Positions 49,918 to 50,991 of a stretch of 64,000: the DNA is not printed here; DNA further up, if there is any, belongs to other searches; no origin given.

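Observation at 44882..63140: Nine-gene glycosyltransferase, isoprenoid and radical-SAM operon directly upstream of a 3,239-aa surface protein: candidate isoprenoid-linked surface-modification system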

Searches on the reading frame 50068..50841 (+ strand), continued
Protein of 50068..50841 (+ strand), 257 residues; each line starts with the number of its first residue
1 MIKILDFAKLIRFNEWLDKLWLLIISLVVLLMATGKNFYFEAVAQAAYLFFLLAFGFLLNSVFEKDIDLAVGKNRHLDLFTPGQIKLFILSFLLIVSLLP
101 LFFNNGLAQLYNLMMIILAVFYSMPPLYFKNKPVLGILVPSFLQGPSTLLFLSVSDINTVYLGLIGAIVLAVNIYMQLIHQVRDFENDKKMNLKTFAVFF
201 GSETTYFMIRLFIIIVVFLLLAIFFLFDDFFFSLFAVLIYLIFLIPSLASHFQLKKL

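Call 48: search_solved_structures(query=A1, max_evalue=1)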
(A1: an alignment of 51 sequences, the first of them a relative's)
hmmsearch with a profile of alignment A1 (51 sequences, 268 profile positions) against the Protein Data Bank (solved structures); distinct sequences matched with E-value up to 1: 7.
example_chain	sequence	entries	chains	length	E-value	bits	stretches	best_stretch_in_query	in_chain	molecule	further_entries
6m31_A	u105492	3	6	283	2.2e-18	69.7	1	1-252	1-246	Digeranylgeranylglyceryl phosphate synthase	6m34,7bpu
4tq3_A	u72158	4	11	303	2.8e-18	69.3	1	11-248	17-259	Prenyltransferase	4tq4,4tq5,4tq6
9sau_C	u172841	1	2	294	3.3e-18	69.1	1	20-257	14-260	Chlorophyll a synthase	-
9sas_C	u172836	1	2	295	3.7e-18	68.9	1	20-257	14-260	Chlorophyll a synthase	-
8j8j_D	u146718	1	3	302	2.2e-07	33.6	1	9-129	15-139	Decaprenyl-phosphate phosphoribosyltransferase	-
8j8k_A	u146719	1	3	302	0.00066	22.2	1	9-129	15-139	Decaprenyl-phosphate phosphoribosyltransferase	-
8djk_B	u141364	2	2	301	0.069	15.6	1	149-257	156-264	UbiA prenyltransferase domain-containing protein 1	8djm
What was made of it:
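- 50068..50841 (+): UbiA-superfamily intramembrane prenyltransferase from a rare, divergent subclade. Motif 1 is N60-x3-E64-x3-D68 and motif 2 is D184-x3-D188. Clade profile against PDB: DGGGPS 69.7, AfUbiA 69.3, chlorophyll synthase 69.1, DPPRS 33.6 bits (call 48).
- On Polyprenyl-phosphate phosphoribosyltransferase (DPPRS/PPPRS) subfamily of UbiA: PDB 8j8j scores 33.6 bits against about 69 for DGGGPS and ChlG (call 48).
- The UbiA clade resembles prenyl-diphosphate-using O-prenyltransferases, not the polyprenyl-phosphate phosphoribosyltransferase that serves known UbiA-plus-GT-C systems (call 48). The UbiA clade profile is closest to DGGGPS, AfUbiA and chlorophyll synthase (call 48). The clade profile scores DPPRS at 33.6 bits over the N-terminal half only, against about 69 bits for DGGGPS and ChlG (call 48).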

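Call 53: list_cluster_members(proteins=[P0124, P0125, P0126, P0127, P0128, P0130, P0131, P0132, P0149, P0003])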
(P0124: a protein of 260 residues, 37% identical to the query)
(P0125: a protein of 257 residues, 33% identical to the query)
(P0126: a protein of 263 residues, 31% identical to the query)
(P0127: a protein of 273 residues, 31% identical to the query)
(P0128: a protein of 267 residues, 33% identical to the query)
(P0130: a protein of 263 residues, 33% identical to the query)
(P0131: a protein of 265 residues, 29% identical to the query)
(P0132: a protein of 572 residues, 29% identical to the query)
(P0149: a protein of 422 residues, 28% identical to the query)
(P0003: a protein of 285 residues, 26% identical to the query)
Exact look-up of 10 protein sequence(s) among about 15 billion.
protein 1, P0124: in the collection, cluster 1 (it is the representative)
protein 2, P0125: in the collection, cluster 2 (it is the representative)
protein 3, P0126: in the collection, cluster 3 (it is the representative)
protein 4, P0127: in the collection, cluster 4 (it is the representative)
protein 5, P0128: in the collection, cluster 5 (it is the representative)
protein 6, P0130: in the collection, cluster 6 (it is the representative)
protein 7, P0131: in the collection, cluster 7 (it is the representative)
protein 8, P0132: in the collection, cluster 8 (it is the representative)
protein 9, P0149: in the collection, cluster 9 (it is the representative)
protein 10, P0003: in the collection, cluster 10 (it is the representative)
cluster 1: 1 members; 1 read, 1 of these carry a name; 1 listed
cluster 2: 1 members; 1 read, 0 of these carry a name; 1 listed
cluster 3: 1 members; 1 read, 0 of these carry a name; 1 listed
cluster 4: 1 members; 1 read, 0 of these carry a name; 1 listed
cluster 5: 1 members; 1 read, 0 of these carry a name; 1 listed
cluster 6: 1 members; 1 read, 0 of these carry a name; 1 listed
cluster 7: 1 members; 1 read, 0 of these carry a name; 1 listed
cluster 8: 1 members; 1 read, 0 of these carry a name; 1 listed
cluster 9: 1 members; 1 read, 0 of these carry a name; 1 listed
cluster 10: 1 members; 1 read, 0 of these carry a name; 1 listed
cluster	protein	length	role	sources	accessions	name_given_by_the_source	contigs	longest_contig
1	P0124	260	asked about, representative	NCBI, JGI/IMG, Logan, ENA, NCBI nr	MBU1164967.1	UbiA family prenyltransferase [Patescibacteria group bacterium]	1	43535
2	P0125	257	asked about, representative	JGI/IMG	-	-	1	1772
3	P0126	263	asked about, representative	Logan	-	-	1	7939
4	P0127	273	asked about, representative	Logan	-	-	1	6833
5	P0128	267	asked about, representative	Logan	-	-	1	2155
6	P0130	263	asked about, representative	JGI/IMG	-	-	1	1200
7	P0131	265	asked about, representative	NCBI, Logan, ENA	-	-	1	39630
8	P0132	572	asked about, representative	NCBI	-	-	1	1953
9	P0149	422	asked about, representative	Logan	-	-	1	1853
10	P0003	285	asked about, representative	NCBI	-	-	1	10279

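Call 54: find_encoding_contigs(protein=P0131, flank=10000, max_places=2)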
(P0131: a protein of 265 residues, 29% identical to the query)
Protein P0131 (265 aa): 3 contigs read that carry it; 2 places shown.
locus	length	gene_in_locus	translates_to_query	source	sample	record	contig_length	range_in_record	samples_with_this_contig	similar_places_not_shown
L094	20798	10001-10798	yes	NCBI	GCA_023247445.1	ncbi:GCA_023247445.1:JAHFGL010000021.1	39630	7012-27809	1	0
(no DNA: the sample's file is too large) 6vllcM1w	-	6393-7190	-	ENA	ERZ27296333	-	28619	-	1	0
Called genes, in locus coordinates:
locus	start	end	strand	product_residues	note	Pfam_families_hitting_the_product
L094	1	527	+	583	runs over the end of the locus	PF00578:AhpC-TSA, PF08534:Redoxin (weak)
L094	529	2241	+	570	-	PF00578:AhpC-TSA, PF08534:Redoxin (weak)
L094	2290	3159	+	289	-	PF00578:AhpC-TSA, PF08534:Redoxin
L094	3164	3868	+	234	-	PF00535:Glycos_transf_2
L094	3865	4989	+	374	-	-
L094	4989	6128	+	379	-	-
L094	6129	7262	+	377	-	PF00534:Glycos_transf_1, PF13692:Glyco_trans_1_4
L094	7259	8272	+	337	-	-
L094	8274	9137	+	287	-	PF00535:Glycos_transf_2, PF10111:Glyco_tranf_2_2, PF13506:Glyco_transf_21 (weak), PF13641:Glyco_tranf_2_3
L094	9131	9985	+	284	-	PF00535:Glycos_transf_2, PF10111:Glyco_tranf_2_2, PF13506:Glyco_transf_21 (weak), PF13641:Glyco_tranf_2_3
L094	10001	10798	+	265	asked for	PF01040:UbiA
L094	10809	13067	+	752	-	PF01839:FG-GAP (faint), PF13517:FG-GAP_3, PF07593:UnbV_ASPIC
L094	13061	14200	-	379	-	PF07992:Pyr_redox_2 (faint), PF01494:FAD_binding_3 (weak)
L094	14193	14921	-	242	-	PF00005:ABC_tran, PF13304:AAA_21 (faint)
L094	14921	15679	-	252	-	PF01061:ABC2_membrane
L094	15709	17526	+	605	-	-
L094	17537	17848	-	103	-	PF00462:Glutaredoxin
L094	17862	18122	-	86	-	PF01722:BolA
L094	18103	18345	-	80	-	PF02798:GST_N (weak), PF00462:Glutaredoxin, PF13417:GST_N_3, PF13409:GST_N_2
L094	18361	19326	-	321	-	PF02951:GSH-S_N, PF14398:ATPgrasp_YheCD, PF08443:RimK, PF02655:ATP-grasp_3 (weak), PF02955:GSH-S_ATP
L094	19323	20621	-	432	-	PF08886:GshA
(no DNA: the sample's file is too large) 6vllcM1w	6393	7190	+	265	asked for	PF01040:UbiA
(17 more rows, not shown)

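Call 55: list_cluster_members(proteins=[P0133, P0134, P0135, P0136, P0137, P0138, P0139, P0140, P0141, P0142])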
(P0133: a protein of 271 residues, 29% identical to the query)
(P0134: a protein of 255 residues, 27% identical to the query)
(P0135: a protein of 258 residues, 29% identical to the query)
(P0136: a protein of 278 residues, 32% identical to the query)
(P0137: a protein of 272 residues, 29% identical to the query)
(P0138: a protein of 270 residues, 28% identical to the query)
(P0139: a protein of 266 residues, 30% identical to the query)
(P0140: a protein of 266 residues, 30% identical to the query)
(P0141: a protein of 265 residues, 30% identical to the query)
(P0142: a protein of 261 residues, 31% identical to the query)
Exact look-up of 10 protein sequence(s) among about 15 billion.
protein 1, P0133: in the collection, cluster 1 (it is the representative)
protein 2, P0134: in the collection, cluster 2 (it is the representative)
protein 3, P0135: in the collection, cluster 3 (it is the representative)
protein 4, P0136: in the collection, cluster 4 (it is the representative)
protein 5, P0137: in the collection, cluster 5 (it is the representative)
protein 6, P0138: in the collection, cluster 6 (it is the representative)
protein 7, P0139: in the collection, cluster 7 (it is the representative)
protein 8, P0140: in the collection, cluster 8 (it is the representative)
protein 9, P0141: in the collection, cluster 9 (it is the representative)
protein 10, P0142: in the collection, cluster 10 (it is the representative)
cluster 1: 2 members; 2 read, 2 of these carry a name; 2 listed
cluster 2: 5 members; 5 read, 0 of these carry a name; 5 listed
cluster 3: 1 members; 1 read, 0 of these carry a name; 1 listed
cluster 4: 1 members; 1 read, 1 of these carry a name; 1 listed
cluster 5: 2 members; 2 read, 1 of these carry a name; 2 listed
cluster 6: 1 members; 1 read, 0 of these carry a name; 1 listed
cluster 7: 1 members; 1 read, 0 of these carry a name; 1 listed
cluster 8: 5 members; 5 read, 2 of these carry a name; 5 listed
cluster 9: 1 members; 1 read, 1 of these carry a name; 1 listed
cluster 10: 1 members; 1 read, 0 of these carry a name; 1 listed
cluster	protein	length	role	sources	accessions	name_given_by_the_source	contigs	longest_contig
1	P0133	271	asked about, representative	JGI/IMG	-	4-hydroxybenzoate polyprenyltransferase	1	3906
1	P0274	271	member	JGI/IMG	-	4-hydroxybenzoate polyprenyltransferase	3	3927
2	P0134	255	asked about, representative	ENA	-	-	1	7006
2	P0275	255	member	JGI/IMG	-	-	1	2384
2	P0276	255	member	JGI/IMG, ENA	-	-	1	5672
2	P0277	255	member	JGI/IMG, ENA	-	-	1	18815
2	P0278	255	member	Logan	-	-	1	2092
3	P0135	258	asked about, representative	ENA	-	-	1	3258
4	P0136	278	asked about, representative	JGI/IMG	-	4-hydroxybenzoate polyprenyltransferase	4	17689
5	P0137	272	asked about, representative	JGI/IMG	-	4-hydroxybenzoate polyprenyltransferase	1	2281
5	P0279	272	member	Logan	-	-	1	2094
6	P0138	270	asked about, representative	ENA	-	-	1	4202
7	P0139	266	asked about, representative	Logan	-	-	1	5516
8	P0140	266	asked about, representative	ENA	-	-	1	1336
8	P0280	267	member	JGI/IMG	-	4-hydroxybenzoate polyprenyltransferase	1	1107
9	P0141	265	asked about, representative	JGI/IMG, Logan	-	4-hydroxybenzoate polyprenyltransferase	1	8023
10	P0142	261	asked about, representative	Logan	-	-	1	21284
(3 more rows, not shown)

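Call 56: find_encoding_contigs(protein=P0136, flank=9000, max_places=2)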
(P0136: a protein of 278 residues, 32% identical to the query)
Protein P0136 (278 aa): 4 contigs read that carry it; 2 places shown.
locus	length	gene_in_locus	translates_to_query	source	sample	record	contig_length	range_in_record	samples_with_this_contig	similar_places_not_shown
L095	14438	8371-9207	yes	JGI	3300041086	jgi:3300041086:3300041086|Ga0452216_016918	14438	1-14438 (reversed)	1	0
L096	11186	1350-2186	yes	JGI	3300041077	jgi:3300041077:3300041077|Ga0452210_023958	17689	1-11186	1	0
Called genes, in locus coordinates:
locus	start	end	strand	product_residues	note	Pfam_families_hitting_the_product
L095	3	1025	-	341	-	?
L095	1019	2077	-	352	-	PF00432:Prenyltrans (faint), PF07678:TED_complement (faint), PF13249:SQHop_cyclase_N (faint), PF13243:SQHop_cyclase_C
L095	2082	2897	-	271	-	PF01040:UbiA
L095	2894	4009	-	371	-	PF13249:SQHop_cyclase_N (faint), PF13243:SQHop_cyclase_C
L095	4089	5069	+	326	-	PF00535:Glycos_transf_2, PF10111:Glyco_tranf_2_2, PF13641:Glyco_tranf_2_3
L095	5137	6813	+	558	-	PF01663:Phosphodiest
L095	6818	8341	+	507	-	PF01663:Phosphodiest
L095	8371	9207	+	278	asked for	PF01040:UbiA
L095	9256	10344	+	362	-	PF13439:Glyco_transf_4 (weak), PF00534:Glycos_transf_1, PF13692:Glyco_trans_1_4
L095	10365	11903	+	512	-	PF02366:PMT, PF13231:PMT_2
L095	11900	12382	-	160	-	-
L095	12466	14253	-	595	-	PF05048:NosD (weak), PF13229:Beta_helix, PF13088:BNR_2 (weak)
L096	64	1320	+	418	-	PF01663:Phosphodiest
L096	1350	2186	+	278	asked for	PF01040:UbiA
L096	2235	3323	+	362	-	PF13439:Glyco_transf_4 (weak), PF00534:Glycos_transf_1, PF13692:Glyco_trans_1_4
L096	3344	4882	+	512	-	PF02366:PMT, PF13231:PMT_2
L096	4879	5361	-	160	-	-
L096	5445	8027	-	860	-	PF13229:Beta_helix (weak), PF05048:NosD, PF13229:Beta_helix, PF05048:NosD (weak), PF13229:Beta_helix, PF13088:BNR_2 (weak)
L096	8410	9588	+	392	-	-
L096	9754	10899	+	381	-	PF13439:Glyco_transf_4, PF13579:Glyco_trans_4_4, PF20706:GT4-conflict, PF00534:Glycos_transf_1, PF13692:Glyco_trans_1_4, PF13524:Glyco_trans_1_2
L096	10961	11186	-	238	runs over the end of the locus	PF00534:Glycos_transf_1, PF13692:Glyco_trans_1_4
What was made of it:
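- L095/L096 have UbiA-GT4 followed by a bona fide PMT/PMT_2 GT-C (call 56). L095 has two alkaline-phosphatase-superfamily (Phosphodiest) genes beside UbiA that could serve as the phosphatase (call 56).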

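Call 57: find_encoding_contigs(protein=P0142, flank=9000, max_places=2)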
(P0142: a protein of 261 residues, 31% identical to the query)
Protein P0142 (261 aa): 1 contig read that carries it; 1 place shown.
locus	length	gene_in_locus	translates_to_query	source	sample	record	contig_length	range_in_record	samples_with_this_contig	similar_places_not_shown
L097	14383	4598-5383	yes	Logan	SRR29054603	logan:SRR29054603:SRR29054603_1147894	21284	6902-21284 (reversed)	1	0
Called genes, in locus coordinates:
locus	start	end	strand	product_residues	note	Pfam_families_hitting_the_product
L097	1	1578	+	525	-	?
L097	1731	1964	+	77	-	-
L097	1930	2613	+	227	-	PF00535:Glycos_transf_2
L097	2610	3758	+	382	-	PF13439:Glyco_transf_4, PF13477:Glyco_trans_4_2 (faint), PF00534:Glycos_transf_1, PF13692:Glyco_trans_1_4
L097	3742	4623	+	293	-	PF00535:Glycos_transf_2, PF13641:Glyco_tranf_2_3 (faint)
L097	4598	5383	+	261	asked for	PF01040:UbiA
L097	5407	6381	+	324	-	PF13353:Fer4_12 (faint), PF04055:Radical_SAM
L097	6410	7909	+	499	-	PF02310:B12-binding, PF04055:Radical_SAM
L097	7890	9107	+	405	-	PF00266:Aminotran_5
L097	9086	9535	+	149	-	PF01592:NifU_N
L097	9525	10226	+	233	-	PF00970:FAD_binding_6 (weak), PF00175:NAD_binding_1, PF08030:NAD_binding_6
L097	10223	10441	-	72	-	PF12797:Fer4_2 (weak), PF12838:Fer4_7 (faint), PF13237:Fer4_10 (weak), PF25160:LdpA_Fe-S-bd (faint), PF00037:Fer4 (weak), PF13459:Fer4_15, PF13370:Fer4_13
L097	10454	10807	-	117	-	-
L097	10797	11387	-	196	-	-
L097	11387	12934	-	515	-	PF11104:PilM_2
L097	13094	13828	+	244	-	PF07963:N_methyl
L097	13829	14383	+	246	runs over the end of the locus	-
